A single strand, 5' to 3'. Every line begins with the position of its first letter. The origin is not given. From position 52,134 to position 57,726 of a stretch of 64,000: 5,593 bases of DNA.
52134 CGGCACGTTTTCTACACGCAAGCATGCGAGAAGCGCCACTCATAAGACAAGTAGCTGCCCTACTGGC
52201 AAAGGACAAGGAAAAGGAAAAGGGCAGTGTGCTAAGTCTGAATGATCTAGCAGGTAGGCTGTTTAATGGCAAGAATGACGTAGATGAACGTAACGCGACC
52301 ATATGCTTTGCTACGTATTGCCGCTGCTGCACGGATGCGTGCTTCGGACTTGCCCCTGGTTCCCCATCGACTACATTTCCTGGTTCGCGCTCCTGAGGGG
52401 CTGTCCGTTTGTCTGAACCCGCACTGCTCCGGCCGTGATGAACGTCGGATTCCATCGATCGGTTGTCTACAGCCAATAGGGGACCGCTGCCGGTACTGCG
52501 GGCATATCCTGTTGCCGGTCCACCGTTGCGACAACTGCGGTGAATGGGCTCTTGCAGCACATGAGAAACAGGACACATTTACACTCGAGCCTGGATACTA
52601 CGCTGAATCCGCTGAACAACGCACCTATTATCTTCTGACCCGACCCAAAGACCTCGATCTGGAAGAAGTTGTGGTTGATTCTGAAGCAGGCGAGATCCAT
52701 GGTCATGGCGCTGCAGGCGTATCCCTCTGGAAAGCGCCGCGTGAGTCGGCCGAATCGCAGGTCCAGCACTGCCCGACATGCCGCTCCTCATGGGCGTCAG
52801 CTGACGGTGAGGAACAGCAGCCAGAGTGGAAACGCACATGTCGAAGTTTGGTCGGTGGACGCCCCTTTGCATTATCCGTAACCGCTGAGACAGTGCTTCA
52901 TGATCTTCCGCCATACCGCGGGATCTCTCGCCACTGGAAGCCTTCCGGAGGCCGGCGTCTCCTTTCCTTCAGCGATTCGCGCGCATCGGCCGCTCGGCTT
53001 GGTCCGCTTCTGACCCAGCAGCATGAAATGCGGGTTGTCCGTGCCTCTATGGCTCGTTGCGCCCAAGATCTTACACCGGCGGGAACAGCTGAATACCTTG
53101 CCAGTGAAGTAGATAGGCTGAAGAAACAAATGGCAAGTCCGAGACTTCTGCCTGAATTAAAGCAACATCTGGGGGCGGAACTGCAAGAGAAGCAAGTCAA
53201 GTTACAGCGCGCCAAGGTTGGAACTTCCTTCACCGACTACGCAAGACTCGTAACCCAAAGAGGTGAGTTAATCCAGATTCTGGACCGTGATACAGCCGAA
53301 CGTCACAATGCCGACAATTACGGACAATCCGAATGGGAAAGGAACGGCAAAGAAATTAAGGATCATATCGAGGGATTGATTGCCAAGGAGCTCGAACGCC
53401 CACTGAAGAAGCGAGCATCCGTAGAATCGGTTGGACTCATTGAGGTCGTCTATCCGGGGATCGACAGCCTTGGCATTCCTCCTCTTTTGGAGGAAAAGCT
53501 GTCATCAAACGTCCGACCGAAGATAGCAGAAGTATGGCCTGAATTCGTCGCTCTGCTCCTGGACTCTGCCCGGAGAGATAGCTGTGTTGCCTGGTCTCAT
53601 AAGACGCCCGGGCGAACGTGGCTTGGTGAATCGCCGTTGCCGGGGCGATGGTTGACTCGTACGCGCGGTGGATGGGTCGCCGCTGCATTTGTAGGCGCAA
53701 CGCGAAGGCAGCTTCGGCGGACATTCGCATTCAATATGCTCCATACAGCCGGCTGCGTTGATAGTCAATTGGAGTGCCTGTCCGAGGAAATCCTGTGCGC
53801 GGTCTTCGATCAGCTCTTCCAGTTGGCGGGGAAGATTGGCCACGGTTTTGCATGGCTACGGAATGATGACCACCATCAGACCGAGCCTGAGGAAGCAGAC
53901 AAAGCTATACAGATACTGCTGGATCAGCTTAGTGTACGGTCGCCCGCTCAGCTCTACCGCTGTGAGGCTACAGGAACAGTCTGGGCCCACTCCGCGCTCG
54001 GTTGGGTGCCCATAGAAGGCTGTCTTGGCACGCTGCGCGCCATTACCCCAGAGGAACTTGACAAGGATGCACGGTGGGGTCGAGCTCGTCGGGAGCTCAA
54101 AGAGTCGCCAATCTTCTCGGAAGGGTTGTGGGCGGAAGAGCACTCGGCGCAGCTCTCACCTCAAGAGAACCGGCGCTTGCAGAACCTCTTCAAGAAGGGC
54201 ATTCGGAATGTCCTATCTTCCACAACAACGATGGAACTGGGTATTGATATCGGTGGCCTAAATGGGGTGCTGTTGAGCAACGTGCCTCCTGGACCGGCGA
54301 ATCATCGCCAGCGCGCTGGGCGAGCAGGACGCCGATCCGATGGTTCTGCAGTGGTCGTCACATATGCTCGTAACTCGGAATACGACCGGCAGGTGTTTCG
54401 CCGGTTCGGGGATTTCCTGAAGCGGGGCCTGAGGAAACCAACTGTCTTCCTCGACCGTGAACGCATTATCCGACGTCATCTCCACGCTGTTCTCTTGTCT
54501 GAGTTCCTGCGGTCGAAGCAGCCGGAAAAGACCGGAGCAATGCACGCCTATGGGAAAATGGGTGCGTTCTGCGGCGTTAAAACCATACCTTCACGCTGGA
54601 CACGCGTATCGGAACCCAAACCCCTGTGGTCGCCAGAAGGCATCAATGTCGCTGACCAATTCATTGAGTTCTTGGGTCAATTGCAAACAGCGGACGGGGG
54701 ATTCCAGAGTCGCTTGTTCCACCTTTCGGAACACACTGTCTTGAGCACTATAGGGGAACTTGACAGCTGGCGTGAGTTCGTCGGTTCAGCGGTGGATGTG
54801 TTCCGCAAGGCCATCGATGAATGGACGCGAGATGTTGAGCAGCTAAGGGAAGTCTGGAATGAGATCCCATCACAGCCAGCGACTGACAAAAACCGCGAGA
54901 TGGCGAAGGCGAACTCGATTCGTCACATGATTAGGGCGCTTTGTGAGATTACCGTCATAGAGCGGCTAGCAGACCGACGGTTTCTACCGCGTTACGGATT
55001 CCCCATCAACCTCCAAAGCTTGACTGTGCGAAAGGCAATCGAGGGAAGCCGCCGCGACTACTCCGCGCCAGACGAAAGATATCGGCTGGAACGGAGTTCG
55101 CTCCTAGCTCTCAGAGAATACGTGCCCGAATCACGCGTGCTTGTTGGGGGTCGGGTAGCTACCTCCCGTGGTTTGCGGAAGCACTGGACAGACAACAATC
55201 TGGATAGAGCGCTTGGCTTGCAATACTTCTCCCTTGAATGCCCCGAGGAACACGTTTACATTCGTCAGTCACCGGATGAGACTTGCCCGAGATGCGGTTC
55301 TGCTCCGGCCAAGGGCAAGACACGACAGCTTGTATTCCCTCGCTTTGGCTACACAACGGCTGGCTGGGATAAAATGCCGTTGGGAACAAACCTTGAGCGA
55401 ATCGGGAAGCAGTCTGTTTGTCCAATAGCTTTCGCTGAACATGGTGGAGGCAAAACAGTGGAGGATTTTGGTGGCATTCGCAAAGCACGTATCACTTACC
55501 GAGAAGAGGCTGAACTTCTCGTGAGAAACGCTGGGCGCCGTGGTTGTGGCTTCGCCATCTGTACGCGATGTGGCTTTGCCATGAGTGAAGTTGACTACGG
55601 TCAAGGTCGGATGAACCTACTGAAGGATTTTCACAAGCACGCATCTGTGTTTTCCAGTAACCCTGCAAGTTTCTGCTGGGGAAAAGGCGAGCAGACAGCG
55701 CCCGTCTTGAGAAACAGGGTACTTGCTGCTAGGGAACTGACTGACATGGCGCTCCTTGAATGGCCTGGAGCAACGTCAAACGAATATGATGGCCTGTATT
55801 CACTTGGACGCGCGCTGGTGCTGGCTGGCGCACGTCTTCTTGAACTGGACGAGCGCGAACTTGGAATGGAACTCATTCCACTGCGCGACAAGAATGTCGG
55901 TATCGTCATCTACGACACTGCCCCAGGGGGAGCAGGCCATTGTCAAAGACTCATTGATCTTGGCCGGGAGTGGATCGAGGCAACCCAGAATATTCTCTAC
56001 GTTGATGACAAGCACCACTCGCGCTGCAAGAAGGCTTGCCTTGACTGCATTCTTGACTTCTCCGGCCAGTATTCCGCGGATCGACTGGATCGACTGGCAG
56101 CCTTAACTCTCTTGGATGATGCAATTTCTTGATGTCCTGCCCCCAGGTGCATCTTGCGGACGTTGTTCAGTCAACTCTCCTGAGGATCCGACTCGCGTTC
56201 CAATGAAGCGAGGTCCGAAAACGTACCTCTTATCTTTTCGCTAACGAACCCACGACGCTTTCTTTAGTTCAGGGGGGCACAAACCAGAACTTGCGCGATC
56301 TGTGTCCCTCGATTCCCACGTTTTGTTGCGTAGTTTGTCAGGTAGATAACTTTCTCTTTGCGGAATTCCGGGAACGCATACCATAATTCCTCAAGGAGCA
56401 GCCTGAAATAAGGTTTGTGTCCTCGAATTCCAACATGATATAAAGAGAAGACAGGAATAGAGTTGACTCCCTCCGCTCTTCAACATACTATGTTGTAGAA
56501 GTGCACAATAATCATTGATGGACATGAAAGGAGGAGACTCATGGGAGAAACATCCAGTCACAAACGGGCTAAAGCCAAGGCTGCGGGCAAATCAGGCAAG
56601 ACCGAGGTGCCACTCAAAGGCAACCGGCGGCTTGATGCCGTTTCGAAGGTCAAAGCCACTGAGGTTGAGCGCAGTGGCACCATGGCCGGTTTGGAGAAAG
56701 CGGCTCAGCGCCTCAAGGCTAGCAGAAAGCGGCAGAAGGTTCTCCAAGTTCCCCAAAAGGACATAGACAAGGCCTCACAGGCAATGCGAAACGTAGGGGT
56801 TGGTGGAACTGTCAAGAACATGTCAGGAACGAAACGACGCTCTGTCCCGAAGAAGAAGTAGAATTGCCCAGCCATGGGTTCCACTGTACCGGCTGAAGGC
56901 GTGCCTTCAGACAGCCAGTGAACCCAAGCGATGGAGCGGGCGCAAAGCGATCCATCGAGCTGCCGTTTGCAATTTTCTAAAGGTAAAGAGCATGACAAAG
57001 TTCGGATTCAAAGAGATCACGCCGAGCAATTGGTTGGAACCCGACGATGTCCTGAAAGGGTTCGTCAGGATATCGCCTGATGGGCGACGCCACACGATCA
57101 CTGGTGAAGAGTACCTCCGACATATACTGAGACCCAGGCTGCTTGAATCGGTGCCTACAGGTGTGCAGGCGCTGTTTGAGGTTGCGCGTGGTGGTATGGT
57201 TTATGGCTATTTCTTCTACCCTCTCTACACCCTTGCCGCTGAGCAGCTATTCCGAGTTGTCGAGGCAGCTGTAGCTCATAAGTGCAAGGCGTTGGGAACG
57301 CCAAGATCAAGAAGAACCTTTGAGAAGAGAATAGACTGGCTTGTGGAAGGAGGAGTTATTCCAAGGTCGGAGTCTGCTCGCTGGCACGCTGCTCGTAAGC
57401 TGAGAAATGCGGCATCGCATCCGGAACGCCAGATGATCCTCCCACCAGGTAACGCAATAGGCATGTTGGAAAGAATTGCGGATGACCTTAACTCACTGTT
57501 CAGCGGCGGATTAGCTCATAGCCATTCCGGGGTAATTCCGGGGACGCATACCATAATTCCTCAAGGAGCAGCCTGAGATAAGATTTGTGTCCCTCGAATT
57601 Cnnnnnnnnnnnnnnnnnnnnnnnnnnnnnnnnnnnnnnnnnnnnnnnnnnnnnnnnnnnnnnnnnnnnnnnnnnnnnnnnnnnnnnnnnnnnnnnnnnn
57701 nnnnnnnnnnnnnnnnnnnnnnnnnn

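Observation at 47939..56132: Giant unknown protein plus a roughly 1740-aa DEAD-box/zinc-ribbon/DUF1998 helicase: a Druantia type III-like pair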

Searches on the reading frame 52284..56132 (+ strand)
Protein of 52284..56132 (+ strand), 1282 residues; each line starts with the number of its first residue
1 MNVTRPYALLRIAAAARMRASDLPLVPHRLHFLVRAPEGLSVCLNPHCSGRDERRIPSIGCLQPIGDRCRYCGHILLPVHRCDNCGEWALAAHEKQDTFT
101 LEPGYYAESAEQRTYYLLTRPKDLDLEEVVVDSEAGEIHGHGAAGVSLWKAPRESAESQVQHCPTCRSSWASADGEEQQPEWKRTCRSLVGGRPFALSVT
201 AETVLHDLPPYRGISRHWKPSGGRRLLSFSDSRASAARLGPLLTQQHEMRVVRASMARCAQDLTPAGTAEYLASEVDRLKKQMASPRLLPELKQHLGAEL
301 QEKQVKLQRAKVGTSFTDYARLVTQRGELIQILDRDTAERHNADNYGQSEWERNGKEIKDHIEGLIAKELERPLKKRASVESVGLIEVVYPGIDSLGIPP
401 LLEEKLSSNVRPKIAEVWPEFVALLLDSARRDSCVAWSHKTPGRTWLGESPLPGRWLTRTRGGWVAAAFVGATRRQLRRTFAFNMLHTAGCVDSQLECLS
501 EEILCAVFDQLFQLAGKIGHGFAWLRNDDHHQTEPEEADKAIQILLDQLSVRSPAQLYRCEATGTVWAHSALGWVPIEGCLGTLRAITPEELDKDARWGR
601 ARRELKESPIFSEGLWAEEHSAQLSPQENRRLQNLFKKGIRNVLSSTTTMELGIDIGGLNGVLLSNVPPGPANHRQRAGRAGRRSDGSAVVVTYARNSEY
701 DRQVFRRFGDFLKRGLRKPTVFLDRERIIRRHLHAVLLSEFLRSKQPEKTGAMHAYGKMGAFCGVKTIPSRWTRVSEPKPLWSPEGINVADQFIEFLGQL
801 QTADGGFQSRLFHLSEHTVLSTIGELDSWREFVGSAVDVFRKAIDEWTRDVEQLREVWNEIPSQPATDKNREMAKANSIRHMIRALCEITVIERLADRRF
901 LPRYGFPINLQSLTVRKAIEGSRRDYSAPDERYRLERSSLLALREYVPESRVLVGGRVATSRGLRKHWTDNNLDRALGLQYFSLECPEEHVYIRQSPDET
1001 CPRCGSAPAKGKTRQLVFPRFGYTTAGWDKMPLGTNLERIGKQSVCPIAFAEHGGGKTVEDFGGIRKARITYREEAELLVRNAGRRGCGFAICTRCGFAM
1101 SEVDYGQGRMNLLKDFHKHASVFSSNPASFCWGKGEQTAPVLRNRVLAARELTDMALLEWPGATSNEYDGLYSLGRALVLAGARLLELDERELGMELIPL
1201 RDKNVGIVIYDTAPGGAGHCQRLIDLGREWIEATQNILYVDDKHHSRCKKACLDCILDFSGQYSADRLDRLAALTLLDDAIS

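Call 5: search_protein_families(library=padloc, proteins=[window:52284-56132:+], max_evalue=0.01)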
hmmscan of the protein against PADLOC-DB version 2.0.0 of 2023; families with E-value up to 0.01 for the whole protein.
window:52284-56132:+ (1282 aa): 19 families
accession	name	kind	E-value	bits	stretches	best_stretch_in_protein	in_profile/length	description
PDLC00037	DruE3|DruE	-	6.3e-139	463.2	2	617-1280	1033-1675/2055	SNF2 family N-terminal domain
PDLC00013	DruE1|DruE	-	6.8e-96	320.6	2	614-1278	1042-1674/1776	SNF2 family N-terminal domain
PDLC00035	DruE3|DruE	-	1.2e-92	309.5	2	615-1019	1034-1410/1460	SNF2 family N-terminal domain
PDLC00036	DruE3|DruE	-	4.2e-85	284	3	606-1278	1019-1649/2023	SNF2 family N-terminal domain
PDLC00015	DruE2|DruE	-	3.4e-51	172.2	4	642-755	1172-1285/1887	SNF2 family N-terminal domain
PDLC00014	DruE2|DruE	-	3.1e-47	158.9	3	642-798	1201-1361/1928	SNF2 family N-terminal domain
PDLC00051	DruE4|DruE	-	1.1e-41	140.6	3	642-783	1126-1264/1829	SNF2 family N-terminal domain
PDLC02503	BrxHI|BrxHII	-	1.8e-11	41.1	1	622-692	280-350/698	BrxHI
PDLC02569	DrmA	-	2.3e-08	30.3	1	633-717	821-905/1095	DrmA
PDLC02578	DrmB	-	6.1e-07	27.2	1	1166-1278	340-450/460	DrmB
PDLC02501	BrxHI|BrxHII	-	7.6e-07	25.6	1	620-693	278-350/925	BrxHI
PDLC03960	SngC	-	1e-06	25.9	1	644-702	321-379/720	-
PDLC02570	DrmA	-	3.8e-06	23.5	1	626-708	567-648/851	DrmA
PDLC01089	C3a193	-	2.6e-05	20.8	1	625-693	523-590/983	poss. alt. Cas3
PDLC03928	PsyrT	-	5.8e-05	19.6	1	613-702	264-353/689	-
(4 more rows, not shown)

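Call 6: search_protein_families(library=pfam, proteins=[window:52284-56132:+], max_evalue=0.01)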
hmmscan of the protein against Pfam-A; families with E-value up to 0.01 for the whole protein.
window:52284-56132:+ (1282 aa): 2 families
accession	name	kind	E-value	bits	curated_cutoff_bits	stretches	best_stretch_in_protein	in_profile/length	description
PF00271.37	Helicase_C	-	4e-11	43.6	23.5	1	614-684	39-109/110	Helicase conserved C-terminal domain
PF09369.15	MZB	-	1.6e-09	38.7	24.2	1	1177-1256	4-80/80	MrfA Zn-binding domain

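Call 62: search_protein_families(library=ncbifam, proteins=[window:52284-56132:+], max_evalue=0.01)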
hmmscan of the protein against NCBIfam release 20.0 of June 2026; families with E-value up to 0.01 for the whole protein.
window:52284-56132:+ (1282 aa): 8 families
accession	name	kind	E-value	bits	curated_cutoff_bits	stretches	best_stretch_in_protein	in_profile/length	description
TIGR03817.1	DECH_helic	hypoth_equivalog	7e-17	60.9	874.1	2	626-706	315-394/742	helicase/secretion neighborhood putative DEAH-box helicase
NF010337.0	PRK13766.1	equivalog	4.1e-06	25.2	610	1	619-693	403-477/781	Hef nuclease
NF010338.0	PRK13767.1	equivalog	4.9e-06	25.1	849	1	618-685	319-386/877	ATP-dependent helicase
NF007284.0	PRK09751.1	equivalog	0.00014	19.2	1496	1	613-697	348-432/1538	ATP-dependent helicase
TIGR04121.1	DEXH_lig_assoc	equivalog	0.00026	18.8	850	1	620-693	282-355/804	ligase-associated DNA damage response DEXH box helicase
TIGR01389.1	recQ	equivalog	0.0036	15.8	640.2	1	610-697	244-331/591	DNA helicase RecQ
NF002340.1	PRK01297.1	equivalog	0.0064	15.3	564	0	612-695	271-353/372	ATP-dependent RNA helicase RhlB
NF053631.1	RNA_helic_CshA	equivalog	0.0097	14.8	646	0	612-701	259-347/434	degradosome RNA helicase CshA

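Call 106: find_encoding_contigs(protein=window:52284-56132:+, flank=4000, max_places=5)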
Protein window:52284-56132:+ (1282 aa): no gene with exactly this product is on record in the collection.

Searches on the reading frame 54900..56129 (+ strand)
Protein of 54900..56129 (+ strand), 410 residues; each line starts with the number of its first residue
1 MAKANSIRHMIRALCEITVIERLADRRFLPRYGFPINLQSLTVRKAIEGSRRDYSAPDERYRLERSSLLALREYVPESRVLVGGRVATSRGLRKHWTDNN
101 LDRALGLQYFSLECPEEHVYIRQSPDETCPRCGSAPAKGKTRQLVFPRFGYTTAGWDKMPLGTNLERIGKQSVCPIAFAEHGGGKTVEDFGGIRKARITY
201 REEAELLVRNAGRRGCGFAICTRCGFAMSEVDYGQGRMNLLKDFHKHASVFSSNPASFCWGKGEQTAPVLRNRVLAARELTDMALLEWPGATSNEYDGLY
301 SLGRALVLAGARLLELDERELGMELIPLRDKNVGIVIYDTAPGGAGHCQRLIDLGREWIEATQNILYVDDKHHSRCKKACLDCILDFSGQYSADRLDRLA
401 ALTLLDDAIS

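Call 102: search_solved_structures(query=window:54900-56129:+, max_evalue=0.00001, show_alignments=1)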
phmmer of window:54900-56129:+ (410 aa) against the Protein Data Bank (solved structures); distinct sequences matched with E-value up to 0.00001: 1.
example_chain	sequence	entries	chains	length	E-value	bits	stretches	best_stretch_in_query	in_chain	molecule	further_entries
9tu7_Y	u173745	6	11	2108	2.7e-13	53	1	197-406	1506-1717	DEAD/DEAH box helicase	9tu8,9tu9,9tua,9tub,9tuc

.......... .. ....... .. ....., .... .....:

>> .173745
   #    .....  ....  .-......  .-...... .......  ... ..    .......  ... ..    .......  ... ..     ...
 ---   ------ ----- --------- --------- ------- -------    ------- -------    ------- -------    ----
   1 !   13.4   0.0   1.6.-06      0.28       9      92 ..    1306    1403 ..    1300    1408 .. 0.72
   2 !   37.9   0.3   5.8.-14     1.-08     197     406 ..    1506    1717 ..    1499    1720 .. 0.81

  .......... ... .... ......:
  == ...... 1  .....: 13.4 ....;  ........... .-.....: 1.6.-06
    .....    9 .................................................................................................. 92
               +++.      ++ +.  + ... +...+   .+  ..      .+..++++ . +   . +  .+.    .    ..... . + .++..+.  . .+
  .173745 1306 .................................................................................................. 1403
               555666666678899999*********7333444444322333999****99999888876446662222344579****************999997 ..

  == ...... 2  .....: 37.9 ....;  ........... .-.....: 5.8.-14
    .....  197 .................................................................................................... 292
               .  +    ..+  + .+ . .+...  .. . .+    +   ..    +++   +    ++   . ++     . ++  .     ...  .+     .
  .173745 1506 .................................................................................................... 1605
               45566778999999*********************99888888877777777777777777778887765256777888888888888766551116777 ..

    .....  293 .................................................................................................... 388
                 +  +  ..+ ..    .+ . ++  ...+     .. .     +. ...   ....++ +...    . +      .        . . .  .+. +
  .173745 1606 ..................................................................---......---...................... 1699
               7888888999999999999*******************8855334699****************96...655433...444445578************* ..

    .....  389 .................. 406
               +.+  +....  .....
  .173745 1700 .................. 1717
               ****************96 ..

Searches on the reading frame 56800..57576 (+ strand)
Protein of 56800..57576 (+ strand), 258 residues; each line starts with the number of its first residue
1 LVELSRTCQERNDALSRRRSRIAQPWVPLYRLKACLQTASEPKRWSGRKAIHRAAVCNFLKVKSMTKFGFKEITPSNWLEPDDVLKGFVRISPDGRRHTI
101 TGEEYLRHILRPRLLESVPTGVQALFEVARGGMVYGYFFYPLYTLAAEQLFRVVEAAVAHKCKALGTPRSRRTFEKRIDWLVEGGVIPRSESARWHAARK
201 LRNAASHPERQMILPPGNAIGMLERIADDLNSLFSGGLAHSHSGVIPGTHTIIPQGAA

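Call 7: search_protein_families(library=padloc, proteins=[window:56800-57576:+], max_evalue=10)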
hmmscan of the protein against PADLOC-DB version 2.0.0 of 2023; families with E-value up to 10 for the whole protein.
window:56800-57576:+ (258 aa): 0 families

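Call 8: search_protein_families(library=pfam, proteins=[window:56800-57576:+], max_evalue=0.01)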
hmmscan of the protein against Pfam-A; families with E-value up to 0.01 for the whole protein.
window:56800-57576:+ (258 aa): 1 family
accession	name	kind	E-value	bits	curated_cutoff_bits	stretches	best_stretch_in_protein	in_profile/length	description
PF13643.11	DUF4145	-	1.7e-06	28.4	23.1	1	143-209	11-72/88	Domain of unknown function (DUF4145)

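Call 62: search_protein_families(library=ncbifam, proteins=[window:56800-57576:+], max_evalue=0.01)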
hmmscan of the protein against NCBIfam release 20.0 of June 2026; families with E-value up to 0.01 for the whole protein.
window:56800-57576:+ (258 aa): 0 families
